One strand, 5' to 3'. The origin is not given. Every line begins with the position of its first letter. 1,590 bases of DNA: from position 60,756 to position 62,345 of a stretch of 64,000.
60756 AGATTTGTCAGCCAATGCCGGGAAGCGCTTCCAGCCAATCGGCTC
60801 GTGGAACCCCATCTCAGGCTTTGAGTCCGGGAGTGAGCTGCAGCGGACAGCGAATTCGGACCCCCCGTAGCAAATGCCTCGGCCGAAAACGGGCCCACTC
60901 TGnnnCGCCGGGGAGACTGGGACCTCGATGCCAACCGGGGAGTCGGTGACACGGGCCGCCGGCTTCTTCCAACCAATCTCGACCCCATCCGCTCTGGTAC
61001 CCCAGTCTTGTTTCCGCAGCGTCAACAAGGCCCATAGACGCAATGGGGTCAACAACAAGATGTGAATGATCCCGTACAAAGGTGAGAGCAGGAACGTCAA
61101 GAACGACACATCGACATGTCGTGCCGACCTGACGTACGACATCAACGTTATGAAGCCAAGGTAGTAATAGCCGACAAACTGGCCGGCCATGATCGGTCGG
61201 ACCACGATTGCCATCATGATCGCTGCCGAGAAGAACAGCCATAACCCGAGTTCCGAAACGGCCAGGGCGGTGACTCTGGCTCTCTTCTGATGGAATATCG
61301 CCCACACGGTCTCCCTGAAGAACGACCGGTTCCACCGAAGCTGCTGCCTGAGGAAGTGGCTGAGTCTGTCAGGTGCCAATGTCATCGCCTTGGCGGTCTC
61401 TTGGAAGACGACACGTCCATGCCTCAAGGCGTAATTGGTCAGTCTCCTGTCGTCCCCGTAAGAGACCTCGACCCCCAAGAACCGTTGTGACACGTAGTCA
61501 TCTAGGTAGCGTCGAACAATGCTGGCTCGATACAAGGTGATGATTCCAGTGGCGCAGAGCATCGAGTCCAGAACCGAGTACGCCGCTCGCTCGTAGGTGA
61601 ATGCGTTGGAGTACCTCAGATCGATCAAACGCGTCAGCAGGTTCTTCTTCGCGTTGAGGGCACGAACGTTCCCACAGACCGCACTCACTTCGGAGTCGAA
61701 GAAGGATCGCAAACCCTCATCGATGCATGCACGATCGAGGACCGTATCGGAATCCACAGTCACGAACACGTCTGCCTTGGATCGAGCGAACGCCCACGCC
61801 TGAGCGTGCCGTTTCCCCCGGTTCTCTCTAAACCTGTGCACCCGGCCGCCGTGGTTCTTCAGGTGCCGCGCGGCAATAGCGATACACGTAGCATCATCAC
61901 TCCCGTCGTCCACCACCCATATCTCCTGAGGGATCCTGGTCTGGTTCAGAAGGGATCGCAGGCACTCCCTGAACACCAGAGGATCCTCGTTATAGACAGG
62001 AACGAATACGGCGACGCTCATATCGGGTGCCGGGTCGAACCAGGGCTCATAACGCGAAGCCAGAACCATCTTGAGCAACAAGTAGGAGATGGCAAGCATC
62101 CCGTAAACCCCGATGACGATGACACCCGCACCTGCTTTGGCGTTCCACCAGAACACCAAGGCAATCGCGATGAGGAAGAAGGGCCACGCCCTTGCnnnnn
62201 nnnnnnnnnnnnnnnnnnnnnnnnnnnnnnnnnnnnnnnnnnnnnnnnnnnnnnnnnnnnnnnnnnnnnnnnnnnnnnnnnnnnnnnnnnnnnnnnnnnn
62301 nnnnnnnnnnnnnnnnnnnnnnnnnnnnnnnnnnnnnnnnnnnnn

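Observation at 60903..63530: MFS transporter fused in one frame to a HasA/NodC-type processive glycan synthase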

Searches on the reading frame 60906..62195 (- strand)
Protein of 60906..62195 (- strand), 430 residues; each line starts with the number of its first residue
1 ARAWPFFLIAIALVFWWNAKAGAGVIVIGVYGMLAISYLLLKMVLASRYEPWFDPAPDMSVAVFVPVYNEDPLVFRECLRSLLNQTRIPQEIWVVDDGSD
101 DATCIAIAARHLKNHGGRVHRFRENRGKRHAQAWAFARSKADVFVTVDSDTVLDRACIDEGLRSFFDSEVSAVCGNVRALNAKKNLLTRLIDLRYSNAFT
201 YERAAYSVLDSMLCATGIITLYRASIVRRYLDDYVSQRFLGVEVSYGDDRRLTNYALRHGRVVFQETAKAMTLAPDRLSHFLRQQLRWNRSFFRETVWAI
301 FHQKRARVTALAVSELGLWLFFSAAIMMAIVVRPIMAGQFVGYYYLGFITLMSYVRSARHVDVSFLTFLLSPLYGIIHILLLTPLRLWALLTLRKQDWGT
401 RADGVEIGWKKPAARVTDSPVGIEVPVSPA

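Call 17: search_protein_representatives(protein=window:60906-62195:-)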
Query: 430 residues. Proteins with E-value up to 0.001 (for the whole library): 15346; up to 1e-10: 2957; up to 1e-30: 648. The best 150 are listed.
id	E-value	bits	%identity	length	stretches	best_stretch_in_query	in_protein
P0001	1.0e-287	970.0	100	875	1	1-430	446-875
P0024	1.4e-154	531.4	59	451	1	10-415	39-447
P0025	1.7e-129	448.8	53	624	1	5-417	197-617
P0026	2.1e-127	441.8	51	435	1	9-405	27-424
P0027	2.0e-113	395.8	61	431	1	7-303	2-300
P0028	2.3e-112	392.3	50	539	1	7-413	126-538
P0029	1.9e-111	389.3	53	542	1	9-407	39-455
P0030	1.0e-109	383.6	47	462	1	12-418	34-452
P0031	4.5e-105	368.3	49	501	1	21-405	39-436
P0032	4.7e-104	364.9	48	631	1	30-407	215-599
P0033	1.9e-102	359.7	48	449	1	7-403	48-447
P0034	3.3e-102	358.8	49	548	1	29-410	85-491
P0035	9.0e-100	350.8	51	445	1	91-418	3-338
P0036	1.8e-99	349.8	49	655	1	29-414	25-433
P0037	1.0e-98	347.3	50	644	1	30-408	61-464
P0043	4.5e-93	328.8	48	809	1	28-428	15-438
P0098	1.2e-65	238.4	39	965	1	27-405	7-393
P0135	4.4e-60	220.1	34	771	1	30-401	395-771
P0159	5.6e-55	203.3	35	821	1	9-403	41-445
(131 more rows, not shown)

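Call 19: search_protein_families(library=pfam, proteins=[P0024, P0025, P0028, P0032, P0135, P0043, P0098, P0159, P0036, P0037], max_evalue=0.001)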
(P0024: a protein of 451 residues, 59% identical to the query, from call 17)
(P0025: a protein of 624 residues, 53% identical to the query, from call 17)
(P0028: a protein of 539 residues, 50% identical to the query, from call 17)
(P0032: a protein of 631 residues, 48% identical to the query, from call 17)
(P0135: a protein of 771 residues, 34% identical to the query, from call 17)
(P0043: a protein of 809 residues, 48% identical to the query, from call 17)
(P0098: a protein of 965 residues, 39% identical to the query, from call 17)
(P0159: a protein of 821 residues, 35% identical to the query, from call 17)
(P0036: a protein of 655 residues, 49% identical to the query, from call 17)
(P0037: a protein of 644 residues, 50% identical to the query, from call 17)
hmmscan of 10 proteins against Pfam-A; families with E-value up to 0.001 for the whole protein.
P0024 (451 aa): 5 families
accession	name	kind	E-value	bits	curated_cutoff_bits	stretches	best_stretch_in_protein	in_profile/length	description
PF00535.33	Glycos_transf_2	-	1.8e-30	106.5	23.3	1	93-260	2-166/168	Glycosyl transferase family 2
PF13641.12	Glyco_tranf_2_3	-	2.5e-24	87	27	1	91-320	3-228/230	Glycosyltransferase like family 2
PF13632.12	Glyco_trans_2_3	-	2.5e-15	57.3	27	1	174-375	1-183/198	Glycosyl transferase family group 2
PF03142.21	Chitin_synth_2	-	5.5e-07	29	27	1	172-422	202-458/527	Chitin synthase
PF13506.12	Glyco_transf_21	-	1.4e-06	28.3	21.7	1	166-321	25-174/174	Glycosyl transferase family 21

P0025 (624 aa): 5 families
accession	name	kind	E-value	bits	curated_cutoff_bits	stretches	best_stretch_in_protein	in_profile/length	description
PF00535.33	Glycos_transf_2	-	3.3e-23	82.9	23.3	1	256-420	3-164/168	Glycosyl transferase family 2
PF13641.12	Glyco_tranf_2_3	-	3.3e-20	73.5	27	1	253-482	3-228/230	Glycosyltransferase like family 2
PF13632.12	Glyco_trans_2_3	-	1e-10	42.2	27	1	339-541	4-181/198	Glycosyl transferase family group 2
PF13506.12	Glyco_transf_21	-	1.6e-05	24.9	21.7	1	325-483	22-174/174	Glycosyl transferase family 21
PF03142.21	Chitin_synth_2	-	0.00017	20.8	27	0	333-423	201-292/527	Chitin synthase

P0028 (539 aa): 5 families
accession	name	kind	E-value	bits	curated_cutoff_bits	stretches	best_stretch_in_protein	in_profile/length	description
PF13641.12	Glyco_tranf_2_3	-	4.9e-21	76.2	27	1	178-407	3-228/230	Glycosyltransferase like family 2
PF00535.33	Glycos_transf_2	-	5.2e-18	66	23.3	1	180-347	2-166/168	Glycosyl transferase family 2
PF13632.12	Glyco_trans_2_3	-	4.6e-16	59.7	27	1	261-473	1-194/198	Glycosyl transferase family group 2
PF13506.12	Glyco_transf_21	-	4.5e-05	23.4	21.7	1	246-407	18-173/174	Glycosyl transferase family 21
PF03142.21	Chitin_synth_2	-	0.0003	20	27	1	251-345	194-289/527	Chitin synthase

P0032 (631 aa): 6 families
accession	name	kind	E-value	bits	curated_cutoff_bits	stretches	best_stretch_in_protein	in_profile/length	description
PF00535.33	Glycos_transf_2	-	6.7e-25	88.4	23.3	1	248-385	1-135/168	Glycosyl transferase family 2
PF13641.12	Glyco_tranf_2_3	-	3.2e-19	70.3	27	1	247-476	3-228/230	Glycosyltransferase like family 2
PF13632.12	Glyco_trans_2_3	-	9.5e-11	42.3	27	1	331-542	2-194/198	Glycosyl transferase family group 2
PF13506.12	Glyco_transf_21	-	1.3e-06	28.4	21.7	1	311-477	14-174/174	Glycosyl transferase family 21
PF03142.21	Chitin_synth_2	-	3.2e-06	26.5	27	1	328-418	202-293/527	Chitin synthase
PF10111.15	Glyco_tranf_2_2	-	0.00076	19.5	27.3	0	248-350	1-104/276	Glycosyltransferase like family 2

P0135 (771 aa): 3 families
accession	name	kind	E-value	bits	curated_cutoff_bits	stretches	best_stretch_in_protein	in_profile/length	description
PF00535.33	Glycos_transf_2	-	3.4e-20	73.1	23.3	1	429-595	2-166/168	Glycosyl transferase family 2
PF13641.12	Glyco_tranf_2_3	-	1.5e-13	51.8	27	1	427-656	3-229/230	Glycosyltransferase like family 2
PF13632.12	Glyco_trans_2_3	-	2.2e-07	31.3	27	1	510-712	2-183/198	Glycosyl transferase family group 2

P0043 (809 aa): 6 families
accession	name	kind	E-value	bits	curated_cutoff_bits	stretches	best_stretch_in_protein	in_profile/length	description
PF00535.33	Glycos_transf_2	-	1.3e-18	67.9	23.3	1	56-228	2-166/168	Glycosyl transferase family 2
PF13641.12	Glyco_tranf_2_3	-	5.8e-16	59.6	27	1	54-288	3-228/230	Glycosyltransferase like family 2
PF13632.12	Glyco_trans_2_3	-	3.6e-12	47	27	1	146-351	5-192/198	Glycosyl transferase family group 2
PF03142.21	Chitin_synth_2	-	4e-05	22.9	27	0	133-293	194-376/527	Chitin synthase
PF13506.12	Glyco_transf_21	-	7.4e-05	22.7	21.7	1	126-228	18-116/174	Glycosyl transferase family 21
PF04188.19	Mannosyl_trans2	-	0.00029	20.8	22.4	1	477-622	59-202/443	Mannosyltransferase (PIG-V)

P0098 (965 aa): 8 families
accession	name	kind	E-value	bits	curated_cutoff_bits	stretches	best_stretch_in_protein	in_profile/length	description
PF00563.25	EAL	-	1.2e-46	159.4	31.3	1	576-809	3-236/236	EAL domain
PF00535.33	Glycos_transf_2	-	1.8e-30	106.5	23.3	1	47-215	1-167/168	Glycosyl transferase family 2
PF13641.12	Glyco_tranf_2_3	-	2.1e-25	90.5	27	1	44-275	1-228/230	Glycosyltransferase like family 2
PF00990.26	GGDEF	-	7.1e-23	81.6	23.8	1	414-554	16-161/161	Diguanylate cyclase, GGDEF domain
PF03142.21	Chitin_synth_2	-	2.9e-16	59.7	27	1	125-277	201-373/527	Chitin synthase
PF13632.12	Glyco_trans_2_3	-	7e-15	55.8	27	1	129-341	2-196/198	Glycosyl transferase family group 2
PF13506.12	Glyco_transf_21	-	2.2e-11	44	21.7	1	121-276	26-174/174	Glycosyl transferase family 21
PF10111.15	Glyco_tranf_2_2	-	0.00051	20.1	27.3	1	47-183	1-144/276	Glycosyltransferase like family 2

P0159 (821 aa): 9 families
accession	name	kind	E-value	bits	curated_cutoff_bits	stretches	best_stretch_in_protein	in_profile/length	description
PF13374.12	TPR_10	-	9.6e-58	191.1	27.5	6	723-763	1-41/42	Tetratricopeptide repeat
PF13424.12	TPR_12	-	1.4e-45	153.8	30.1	6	554-625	1-72/77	Tetratricopeptide repeat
PF13641.12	Glyco_tranf_2_3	-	9.8e-27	94.9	27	1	98-330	1-229/230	Glycosyltransferase like family 2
PF00535.33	Glycos_transf_2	-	1.4e-24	87.4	23.3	1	101-269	1-167/168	Glycosyl transferase family 2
PF03142.21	Chitin_synth_2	-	6.5e-16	58.5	27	1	175-435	197-484/527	Chitin synthase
PF13632.12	Glyco_trans_2_3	-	1.2e-11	45.2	27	1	182-394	1-167/198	Glycosyl transferase family group 2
PF24885.1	TPR_NPHP3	-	1.3e-09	38.3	100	0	712-763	129-180/239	Nephrocystin-3 TPR domain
PF13506.12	Glyco_transf_21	-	9.6e-07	28.9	21.7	1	169-330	20-174/174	Glycosyl transferase family 21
PF23558.1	TPR_P4H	-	1.4e-05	25.6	27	0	772-793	48-69/91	Prolyl 4-hydroxylase peptide-substrate-binding domain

P0036 (655 aa): 5 families
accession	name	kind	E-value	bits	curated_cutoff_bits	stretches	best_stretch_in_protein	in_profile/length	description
PF00535.33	Glycos_transf_2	-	2.6e-18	67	23.3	1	61-235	1-167/168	Glycosyl transferase family 2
PF13641.12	Glyco_tranf_2_3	-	9e-18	65.6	27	1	60-294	3-228/230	Glycosyltransferase like family 2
PF13632.12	Glyco_trans_2_3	-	6.7e-11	42.8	27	1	149-357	2-195/198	Glycosyl transferase family group 2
PF13506.12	Glyco_transf_21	-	1.4e-05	25.1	21.7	1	148-295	33-174/174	Glycosyl transferase family 21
PF03142.21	Chitin_synth_2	-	0.00013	21.2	27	0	149-240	205-310/527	Chitin synthase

P0037 (644 aa): 5 families
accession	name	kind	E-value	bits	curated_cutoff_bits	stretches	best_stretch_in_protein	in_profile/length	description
PF13641.12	Glyco_tranf_2_3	-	7.6e-19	69.1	27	1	98-332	3-228/230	Glycosyltransferase like family 2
PF00535.33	Glycos_transf_2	-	8.9e-17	62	23.3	1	100-273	2-167/168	Glycosyl transferase family 2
PF13632.12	Glyco_trans_2_3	-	1.1e-12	48.6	27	1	187-392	2-183/198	Glycosyl transferase family group 2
PF03142.21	Chitin_synth_2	-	4e-07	29.5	27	1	177-331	196-370/527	Chitin synthase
PF13506.12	Glyco_transf_21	-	0.0004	20.3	21.7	0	172-271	20-115/174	Glycosyl transferase family 21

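Call 20: find_homologous_proteins(query=window:60906-62195:-, max_evalue=1e-10)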
Query window:60906-62195:- (430 aa): 1178 proteins with E <= 1e-10 among 8000 candidates; the best 120 are listed.
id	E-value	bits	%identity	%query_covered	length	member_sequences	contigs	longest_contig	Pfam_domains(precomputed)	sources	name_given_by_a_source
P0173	7.1e-155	534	60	93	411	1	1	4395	PF13632.13,PF13641.13,PF03142.22,PF01644.24,PF00535.33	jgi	jgi:hyaluronan synthase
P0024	4.3e-154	531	58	95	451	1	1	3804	PF13632.13,PF13506.14,PF13641.13,PF03142.22,PF01644.24,PF00535.33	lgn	-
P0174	4.8e-149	515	57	93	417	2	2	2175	PF13632.13,PF13506.14,PF13641.13,PF03142.22,PF01644.24,PF00535.33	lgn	-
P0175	1.4e-146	507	59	88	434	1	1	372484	PF13632.13,PF13506.14,PF13641.13,PF03142.22,PF01644.24,PF00535.33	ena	-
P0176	2.7e-142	493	56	94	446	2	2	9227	PF13632.13,PF13506.14,PF13641.13,PF03142.22,PF00535.33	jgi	-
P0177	8.8e-141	488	56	93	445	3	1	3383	PF13632.13,PF13506.14,PF13641.13,PF03142.22,PF00535.33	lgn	-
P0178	1.4e-139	484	52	97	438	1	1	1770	PF13632.13,PF13641.13,PF03142.22,PF00535.33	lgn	-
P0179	4.3e-137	475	54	93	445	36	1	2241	PF13632.13,PF13506.14,PF13641.13,PF03142.22,PF00535.33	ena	-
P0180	4.9e-135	469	52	92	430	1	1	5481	PF13632.13,PF13641.13,PF03142.22,PF01644.24,PF00535.33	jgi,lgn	jgi:hyaluronan synthase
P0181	3.1e-134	466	58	86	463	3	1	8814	PF13632.13,PF13641.13,PF03142.22,PF01644.24,PF00535.33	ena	-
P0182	2.9e-132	460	51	97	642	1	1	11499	PF13632.13,PF13641.13,PF00535.33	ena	-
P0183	2.1e-131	457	51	95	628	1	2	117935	PF13632.13,PF13641.13,PF00535.33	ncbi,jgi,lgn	ncbi:MAG: hyaluronan synthase [Actinomycetota bacterium]|jgi:hyaluronan synthase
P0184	3.9e-129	449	53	90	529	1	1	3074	PF13632.13,PF13641.13,PF03142.22,PF00535.33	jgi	jgi:hyaluronan synthase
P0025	5.3e-129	449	52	94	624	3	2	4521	PF13632.13,PF13641.13,PF00535.33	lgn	-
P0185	8.9e-129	448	51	98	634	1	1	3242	PF13632.13,PF13641.13,PF03142.22,PF00535.33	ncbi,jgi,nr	ncbi:MAG: hyaluronan synthase [Actinomycetota bacterium]|jgi:hyaluronan synthase|nr:hyaluronan synth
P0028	7.4e-112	392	49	89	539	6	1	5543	PF13632.13,PF13641.13,PF00535.33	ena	-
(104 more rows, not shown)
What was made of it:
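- Source pipelines label family members 'hyaluronan synthase' (call 20).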

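Call 23: find_encoding_contigs(protein=P0175, flank=8000, max_places=3)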
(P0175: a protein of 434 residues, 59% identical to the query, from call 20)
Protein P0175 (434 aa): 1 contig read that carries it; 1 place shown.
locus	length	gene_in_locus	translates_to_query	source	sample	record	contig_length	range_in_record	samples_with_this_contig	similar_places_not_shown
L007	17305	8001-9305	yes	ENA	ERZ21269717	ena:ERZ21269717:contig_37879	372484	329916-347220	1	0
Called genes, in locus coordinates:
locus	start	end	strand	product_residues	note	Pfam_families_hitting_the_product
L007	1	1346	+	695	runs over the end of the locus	PF01943:Polysacc_synt, PF16933:PelG, PF13440:Polysacc_synt_3 (weak), PF00535:Glycos_transf_2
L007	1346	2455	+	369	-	PF13439:Glyco_transf_4, PF13579:Glyco_trans_4_4 (weak), PF20706:GT4-conflict, PF00534:Glycos_transf_1, PF13692:Glyco_trans_1_4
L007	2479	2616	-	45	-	PF08281:Sigma70_r4_2 (weak)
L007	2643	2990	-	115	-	PF04542:Sigma70_r2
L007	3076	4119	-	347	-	-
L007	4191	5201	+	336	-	PF13506:Glyco_transf_21 (faint), PF00535:Glycos_transf_2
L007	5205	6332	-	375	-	PF00535:Glycos_transf_2, PF13641:Glyco_tranf_2_3, PF13506:Glyco_transf_21 (weak), PF13632:Glyco_trans_2_3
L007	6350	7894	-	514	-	PF02156:Glyco_hydro_26, PF00395:SLH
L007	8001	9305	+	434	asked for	PF13506:Glyco_transf_21 (faint), PF03142:Chitin_synth_2 (faint), PF00535:Glycos_transf_2, PF01644:Chitin_synth_1 (faint), PF13641:Glyco_tranf_2_3, PF13632:Glyco_trans_2_3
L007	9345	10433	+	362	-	PF02350:Epimerase_2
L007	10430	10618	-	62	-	-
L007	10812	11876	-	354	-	PF02156:Glyco_hydro_26 (weak)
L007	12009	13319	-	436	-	PF02156:Glyco_hydro_26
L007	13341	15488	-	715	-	PF00395:SLH (faint)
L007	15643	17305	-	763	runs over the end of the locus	PF00395:SLH (faint)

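Call 26: find_related_loci(query=A2, collection=genome_contigs, flank=6000)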
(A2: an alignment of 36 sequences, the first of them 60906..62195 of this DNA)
Query A2 (430 aa) in genome_contigs; peptide patterns used: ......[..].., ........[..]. (x = any residue, [..] = any of these).
428 stretches matched a pattern; 360 encode a relative of the query (tblastn E <= 1e-3); the best 80 are kept; 80 distinct loci.
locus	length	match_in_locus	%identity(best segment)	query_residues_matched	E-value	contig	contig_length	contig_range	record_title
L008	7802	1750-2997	51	7-414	7e-135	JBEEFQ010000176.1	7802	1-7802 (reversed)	MAG: Actinomycetota bacterium isolate BP_98 scaffold_3142707, whole genome shotgun sequence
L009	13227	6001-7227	52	2-402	2e-130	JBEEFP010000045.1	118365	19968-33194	MAG: Actinomycetota bacterium isolate BP_99 scaffold_5245249, whole genome shotgun sequence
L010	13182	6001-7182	49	15-406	2e-127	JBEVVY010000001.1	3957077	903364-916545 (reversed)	MAG: Sedimenticola sp. isolate 3502E c_000000000001, whole genome shotgun sequence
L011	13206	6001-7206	51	6-404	1e-125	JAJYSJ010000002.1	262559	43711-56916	MAG: Bacillota bacterium isolate DX1.bin42 NODE_14_length_262559_cov_3.179410, whole genome shotgun sequence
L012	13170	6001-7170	52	19-404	6e-124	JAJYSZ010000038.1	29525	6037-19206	MAG: Bacillota bacterium isolate DX1.bin73 NODE_2232_length_29525_cov_2.215389, whole genome shotgun sequence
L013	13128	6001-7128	52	41-407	8e-123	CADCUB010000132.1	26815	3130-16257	MAG: uncultured Frankineae bacterium isolate AVDCRST_MAG07 genome assembly, contig: NODE60, whole genome shotgun sequenc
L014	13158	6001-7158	51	31-407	1e-122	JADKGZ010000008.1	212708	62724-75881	MAG: Acidimicrobiaceae bacterium isolate Skiv_18-Q3-R9-52_BAT3C.106 tig00011006-10-2123020, whole genome shotgun sequenc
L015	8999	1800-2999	49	8-407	3e-122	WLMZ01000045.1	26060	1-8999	MAG: Actinomycetota bacterium isolate UFOp-RH-23may17-1058 RH-23may17-1058-c45, whole genome shotgun sequence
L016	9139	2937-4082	50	30-401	1e-121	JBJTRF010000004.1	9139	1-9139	MAG: Ilumatobacteraceae bacterium isolate samp_4448_metabat2_11 samp_4448_37031, whole genome shotgun sequence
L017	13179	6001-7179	50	24-407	3e-120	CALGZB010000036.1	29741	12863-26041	MAG: uncultured Acidimicrobiales bacterium isolate H3_Bin_METABAT__239_1 genome assembly, contig: c_000001660646, whole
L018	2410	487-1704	49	7-407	2e-126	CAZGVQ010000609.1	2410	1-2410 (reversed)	MAG TPA_asm: uncultured Acidimicrobiales bacterium isolate SRP114822_co3_21 genome assembly, contig: NODE_12623_length_2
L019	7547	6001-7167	51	24-402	1e-119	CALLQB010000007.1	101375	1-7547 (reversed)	MAG: uncultured Acidimicrobiales bacterium isolate L2_Bin_METABAT__144_1 genome assembly, contig: c_000001492238, whole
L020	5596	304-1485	52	28-407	8e-120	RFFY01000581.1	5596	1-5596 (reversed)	MAG: Actinomyces sp. isolate J010 k99_745522, whole genome shotgun sequence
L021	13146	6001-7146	49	35-407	1e-115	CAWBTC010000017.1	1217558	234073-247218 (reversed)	MAG: uncultured Acidimicrobiaceae bacterium isolate MFD04651.bin.1.239 genome assembly, contig: contig_9178, whole genom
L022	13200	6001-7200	48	7-402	5e-115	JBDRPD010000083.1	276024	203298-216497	MAG: Elusimicrobiota bacterium isolate MEGAHIT-group-2.10 k141_1011480, whole genome shotgun sequence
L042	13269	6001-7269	44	6-407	1e-104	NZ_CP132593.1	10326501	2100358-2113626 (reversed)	Streptomyces sp. YU58 strain SX92 chromosome, complete genome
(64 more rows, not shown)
